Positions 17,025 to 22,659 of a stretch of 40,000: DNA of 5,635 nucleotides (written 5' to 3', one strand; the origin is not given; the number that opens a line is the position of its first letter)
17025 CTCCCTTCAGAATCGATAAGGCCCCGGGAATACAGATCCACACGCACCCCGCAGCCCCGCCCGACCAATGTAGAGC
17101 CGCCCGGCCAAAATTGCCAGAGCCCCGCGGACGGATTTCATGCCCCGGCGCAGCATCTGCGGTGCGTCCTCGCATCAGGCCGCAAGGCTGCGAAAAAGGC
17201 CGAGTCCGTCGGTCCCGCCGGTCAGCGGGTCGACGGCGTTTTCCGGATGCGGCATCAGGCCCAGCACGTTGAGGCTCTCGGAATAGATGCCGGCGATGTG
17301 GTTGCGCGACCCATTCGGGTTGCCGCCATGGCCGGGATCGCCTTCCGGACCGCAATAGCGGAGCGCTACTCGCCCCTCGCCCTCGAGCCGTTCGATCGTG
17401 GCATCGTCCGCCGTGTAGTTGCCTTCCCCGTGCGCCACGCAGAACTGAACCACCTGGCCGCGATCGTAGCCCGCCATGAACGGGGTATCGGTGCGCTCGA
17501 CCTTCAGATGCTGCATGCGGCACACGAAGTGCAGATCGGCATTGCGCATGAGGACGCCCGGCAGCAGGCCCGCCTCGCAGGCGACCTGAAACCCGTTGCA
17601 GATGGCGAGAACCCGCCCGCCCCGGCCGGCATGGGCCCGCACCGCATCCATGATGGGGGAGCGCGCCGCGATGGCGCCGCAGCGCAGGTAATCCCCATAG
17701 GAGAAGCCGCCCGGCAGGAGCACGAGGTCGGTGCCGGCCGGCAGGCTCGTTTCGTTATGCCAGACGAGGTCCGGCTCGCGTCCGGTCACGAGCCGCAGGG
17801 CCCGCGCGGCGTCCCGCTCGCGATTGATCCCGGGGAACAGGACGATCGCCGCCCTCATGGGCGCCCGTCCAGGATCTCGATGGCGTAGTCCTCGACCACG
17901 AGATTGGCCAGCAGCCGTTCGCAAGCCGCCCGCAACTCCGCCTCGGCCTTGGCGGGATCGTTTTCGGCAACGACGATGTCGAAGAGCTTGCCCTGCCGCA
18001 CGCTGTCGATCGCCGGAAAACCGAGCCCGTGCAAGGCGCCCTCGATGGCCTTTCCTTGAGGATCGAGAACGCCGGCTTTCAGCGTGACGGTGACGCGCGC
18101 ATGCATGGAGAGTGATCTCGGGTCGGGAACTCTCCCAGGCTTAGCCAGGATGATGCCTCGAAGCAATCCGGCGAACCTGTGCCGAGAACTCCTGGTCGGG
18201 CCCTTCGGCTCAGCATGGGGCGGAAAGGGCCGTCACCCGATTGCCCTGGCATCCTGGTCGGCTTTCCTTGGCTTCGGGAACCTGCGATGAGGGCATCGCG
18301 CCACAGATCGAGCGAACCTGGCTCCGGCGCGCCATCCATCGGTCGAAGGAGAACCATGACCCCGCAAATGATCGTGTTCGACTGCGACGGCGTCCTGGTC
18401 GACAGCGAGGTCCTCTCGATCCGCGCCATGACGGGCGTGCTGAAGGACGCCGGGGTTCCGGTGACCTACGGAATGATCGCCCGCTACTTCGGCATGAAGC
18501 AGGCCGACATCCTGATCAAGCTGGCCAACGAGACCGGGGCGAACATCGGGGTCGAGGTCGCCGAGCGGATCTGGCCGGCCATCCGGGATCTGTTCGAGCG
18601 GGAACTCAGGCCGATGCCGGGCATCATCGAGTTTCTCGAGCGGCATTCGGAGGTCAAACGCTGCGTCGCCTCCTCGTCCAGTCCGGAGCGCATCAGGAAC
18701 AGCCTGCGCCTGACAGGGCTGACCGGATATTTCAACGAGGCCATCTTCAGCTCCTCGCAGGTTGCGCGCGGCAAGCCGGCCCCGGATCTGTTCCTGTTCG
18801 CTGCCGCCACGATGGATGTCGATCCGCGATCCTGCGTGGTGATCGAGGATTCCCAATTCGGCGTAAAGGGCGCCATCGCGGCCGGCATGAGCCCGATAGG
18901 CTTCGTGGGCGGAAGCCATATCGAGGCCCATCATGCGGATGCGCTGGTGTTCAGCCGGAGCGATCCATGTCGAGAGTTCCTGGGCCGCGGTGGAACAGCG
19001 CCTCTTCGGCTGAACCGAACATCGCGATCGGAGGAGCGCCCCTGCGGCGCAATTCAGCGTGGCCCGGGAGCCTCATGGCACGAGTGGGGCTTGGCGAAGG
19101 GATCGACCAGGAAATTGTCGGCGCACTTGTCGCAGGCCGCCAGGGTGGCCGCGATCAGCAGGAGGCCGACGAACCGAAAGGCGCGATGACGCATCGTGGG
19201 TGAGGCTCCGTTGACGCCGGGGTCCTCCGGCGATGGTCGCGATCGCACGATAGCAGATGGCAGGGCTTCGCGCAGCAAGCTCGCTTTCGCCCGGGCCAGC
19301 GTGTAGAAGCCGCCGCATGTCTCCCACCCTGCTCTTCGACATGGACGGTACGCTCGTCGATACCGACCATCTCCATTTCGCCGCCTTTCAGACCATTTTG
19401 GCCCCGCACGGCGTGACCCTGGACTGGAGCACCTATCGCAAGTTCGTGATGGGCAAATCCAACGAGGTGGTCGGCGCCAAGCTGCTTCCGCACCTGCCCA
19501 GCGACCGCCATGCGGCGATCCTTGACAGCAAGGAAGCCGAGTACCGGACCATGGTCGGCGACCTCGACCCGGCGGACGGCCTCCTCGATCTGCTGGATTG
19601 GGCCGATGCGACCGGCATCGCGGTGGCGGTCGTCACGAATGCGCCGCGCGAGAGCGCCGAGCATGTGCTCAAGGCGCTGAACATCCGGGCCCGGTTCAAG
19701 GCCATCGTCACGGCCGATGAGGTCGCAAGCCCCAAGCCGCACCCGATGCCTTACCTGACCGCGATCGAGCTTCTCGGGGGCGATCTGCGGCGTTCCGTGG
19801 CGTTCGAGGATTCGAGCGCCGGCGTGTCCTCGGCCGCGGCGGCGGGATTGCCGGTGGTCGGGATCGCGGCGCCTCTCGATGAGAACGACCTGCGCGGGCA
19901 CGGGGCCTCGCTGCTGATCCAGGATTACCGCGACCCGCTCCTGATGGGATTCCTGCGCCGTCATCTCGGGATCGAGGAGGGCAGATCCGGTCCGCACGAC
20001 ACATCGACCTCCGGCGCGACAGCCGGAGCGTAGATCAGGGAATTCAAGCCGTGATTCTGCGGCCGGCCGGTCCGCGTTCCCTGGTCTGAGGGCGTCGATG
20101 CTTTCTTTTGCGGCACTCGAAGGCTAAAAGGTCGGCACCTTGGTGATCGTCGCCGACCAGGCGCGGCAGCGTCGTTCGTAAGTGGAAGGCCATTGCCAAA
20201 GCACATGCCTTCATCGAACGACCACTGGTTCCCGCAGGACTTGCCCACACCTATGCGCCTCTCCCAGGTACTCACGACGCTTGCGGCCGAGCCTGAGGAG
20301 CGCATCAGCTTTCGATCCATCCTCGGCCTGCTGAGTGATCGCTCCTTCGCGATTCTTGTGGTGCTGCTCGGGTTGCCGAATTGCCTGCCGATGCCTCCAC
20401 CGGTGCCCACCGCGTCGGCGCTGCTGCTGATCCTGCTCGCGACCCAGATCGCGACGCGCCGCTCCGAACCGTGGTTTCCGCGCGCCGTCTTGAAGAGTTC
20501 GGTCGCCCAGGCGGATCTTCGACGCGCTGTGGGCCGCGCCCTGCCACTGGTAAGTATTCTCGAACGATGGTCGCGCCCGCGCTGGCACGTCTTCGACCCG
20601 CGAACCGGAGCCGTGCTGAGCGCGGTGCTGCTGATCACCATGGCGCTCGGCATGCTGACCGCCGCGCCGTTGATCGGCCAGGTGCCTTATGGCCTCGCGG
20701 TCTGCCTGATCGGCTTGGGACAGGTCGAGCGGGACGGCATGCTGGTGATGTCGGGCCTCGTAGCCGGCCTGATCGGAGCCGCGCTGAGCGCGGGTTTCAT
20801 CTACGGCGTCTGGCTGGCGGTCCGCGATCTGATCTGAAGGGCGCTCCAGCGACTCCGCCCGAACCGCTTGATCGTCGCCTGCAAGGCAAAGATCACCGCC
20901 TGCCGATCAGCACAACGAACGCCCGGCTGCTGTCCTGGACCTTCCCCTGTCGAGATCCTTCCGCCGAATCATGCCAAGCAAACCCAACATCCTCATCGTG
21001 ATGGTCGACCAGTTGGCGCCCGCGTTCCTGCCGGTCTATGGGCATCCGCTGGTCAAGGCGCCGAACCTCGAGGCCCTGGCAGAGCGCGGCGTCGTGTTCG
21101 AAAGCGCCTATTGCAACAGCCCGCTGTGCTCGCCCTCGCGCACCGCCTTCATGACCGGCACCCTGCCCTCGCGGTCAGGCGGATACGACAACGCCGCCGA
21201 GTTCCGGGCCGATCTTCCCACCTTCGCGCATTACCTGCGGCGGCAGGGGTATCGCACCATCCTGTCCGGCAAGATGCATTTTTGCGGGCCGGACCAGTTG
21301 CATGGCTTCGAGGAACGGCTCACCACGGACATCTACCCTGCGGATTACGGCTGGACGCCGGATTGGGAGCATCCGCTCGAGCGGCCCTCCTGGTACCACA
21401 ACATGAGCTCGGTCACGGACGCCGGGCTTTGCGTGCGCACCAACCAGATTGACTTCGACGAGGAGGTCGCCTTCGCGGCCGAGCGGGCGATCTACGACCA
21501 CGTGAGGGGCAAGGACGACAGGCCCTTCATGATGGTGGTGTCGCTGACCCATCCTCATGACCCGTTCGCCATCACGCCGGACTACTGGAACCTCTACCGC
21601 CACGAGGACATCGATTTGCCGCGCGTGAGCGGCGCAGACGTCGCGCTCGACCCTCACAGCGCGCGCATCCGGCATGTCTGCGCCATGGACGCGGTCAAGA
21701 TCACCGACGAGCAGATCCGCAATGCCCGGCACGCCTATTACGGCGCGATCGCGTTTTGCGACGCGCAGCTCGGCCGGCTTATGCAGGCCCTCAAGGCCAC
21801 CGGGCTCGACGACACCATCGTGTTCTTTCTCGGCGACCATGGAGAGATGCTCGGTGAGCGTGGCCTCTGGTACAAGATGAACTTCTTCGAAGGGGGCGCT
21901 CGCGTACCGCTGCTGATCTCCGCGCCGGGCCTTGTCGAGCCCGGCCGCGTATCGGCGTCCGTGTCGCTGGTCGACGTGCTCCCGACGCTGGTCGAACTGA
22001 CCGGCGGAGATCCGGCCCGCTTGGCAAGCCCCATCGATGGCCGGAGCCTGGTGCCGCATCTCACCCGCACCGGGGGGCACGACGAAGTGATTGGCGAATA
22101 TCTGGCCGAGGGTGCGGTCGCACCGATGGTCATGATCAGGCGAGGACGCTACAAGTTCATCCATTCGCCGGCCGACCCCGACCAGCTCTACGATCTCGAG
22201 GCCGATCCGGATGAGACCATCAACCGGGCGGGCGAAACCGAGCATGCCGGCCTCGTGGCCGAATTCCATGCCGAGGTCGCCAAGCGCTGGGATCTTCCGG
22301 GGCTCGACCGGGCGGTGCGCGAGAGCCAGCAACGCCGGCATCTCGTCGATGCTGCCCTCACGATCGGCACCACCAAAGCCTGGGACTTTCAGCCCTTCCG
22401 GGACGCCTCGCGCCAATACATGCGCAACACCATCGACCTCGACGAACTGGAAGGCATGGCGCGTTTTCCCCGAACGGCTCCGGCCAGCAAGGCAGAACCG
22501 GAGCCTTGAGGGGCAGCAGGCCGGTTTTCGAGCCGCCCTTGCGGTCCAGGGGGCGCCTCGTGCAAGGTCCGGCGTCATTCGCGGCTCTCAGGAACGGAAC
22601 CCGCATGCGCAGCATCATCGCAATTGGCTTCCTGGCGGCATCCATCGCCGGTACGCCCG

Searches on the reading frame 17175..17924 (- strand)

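Call 14: search_protein_families(library=pfam, proteins=[window:17175-17924:-], max_evalue=0.001)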
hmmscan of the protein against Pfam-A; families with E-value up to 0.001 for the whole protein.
window:17175-17924:- (249 aa): 3 families
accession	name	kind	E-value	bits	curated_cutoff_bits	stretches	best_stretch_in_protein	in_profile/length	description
PF13507.12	GATase_5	-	2.3e-34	119.1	27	1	24-233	3-232/260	CobB/CobQ-like glutamine amidotransferase domain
PF07685.20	GATase_3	-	8.6e-07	29.2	27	1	51-117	27-90/196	CobB/CobQ-like glutamine amidotransferase domain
PF01965.30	DJ-1_PfpI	-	4.2e-06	27.1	26.6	1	64-123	61-115/165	DJ-1/PfpI family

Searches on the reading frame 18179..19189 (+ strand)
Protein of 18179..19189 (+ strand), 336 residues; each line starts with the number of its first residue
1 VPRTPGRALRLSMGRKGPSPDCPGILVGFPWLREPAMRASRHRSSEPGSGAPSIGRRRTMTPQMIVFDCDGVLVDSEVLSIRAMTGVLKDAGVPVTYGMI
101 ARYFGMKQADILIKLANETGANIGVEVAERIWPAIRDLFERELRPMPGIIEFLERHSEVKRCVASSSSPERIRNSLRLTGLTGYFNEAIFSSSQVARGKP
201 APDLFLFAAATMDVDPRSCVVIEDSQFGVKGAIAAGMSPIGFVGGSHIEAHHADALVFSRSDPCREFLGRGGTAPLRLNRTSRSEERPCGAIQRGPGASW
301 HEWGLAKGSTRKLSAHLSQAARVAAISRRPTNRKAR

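Call 14: search_protein_families(library=pfam, proteins=[window:18179-19189:+], max_evalue=0.001)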
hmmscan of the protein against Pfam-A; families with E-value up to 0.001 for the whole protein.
window:18179-19189:+ (336 aa): 3 families
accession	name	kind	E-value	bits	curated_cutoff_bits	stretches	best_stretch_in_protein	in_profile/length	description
PF13419.12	HAD_2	-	2.5e-24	86.8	23.8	1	65-240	1-176/178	Haloacid dehalogenase-like hydrolase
PF00702.32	Hydrolase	-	3.3e-22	80.3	26.4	1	65-236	4-191/191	haloacid dehalogenase-like hydrolase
PF13242.12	Hydrolase_like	-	3.2e-06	27.4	22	1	197-251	2-57/75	HAD-hyrolase-like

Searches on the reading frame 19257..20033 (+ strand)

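Call 15: search_protein_families(library=pfam, proteins=[window:19257-20033:+], max_evalue=0.001)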
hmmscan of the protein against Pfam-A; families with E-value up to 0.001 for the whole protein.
window:19257-20033:+ (258 aa): 5 families
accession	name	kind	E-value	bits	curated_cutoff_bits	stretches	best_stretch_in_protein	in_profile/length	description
PF13419.12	HAD_2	-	1.3e-30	107.3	23.8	1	25-202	1-177/178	Haloacid dehalogenase-like hydrolase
PF00702.32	Hydrolase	-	1.4e-26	94.5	26.4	1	24-197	3-191/191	haloacid dehalogenase-like hydrolase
PF12710.13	HAD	-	1.5e-09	38.9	27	1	26-147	2-132/189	haloacid dehalogenase-like hydrolase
PF13344.12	Hydrolase_6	-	7.7e-05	23.1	27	0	105-159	15-66/101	Haloacid dehalogenase-like hydrolase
PF03031.24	NIF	-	0.0003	20.9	21.8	0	122-200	55-131/160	NLI interacting factor-like phosphatase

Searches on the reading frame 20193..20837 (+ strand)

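Call 15: search_protein_families(library=pfam, proteins=[window:20193-20837:+], max_evalue=0.001)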
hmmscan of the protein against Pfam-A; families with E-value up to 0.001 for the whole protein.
window:20193-20837:+ (214 aa): 1 family
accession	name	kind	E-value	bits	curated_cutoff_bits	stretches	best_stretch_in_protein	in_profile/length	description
PF06055.17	ExoD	-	8.4e-42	143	23.8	1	23-199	1-178/180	Exopolysaccharide synthesis, ExoD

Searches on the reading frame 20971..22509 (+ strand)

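Call 15: search_protein_families(library=pfam, proteins=[window:20971-22509:+], max_evalue=0.001)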
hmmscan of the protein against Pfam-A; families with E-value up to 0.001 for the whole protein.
window:20971-22509:+ (512 aa): 4 families
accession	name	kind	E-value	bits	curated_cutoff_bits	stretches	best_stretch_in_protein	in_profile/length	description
PF00884.28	Sulfatase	-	1.1e-47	163.2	25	1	5-345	1-300/301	Sulfatase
PF12411.13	Choline_sulf_C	-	5.1e-21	74.6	27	1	448-499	2-53/53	Choline sulfatase enzyme C terminal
PF16347.10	SGSH_C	-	5.4e-13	49.8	29.3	1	295-438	1-150/154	N-sulphoglucosamine sulphohydrolase, C-terminal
PF01663.27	Phosphodiest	-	1.3e-08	35.3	23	1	8-291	2-220/342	Type I phosphodiesterase / nucleotide pyrophosphatase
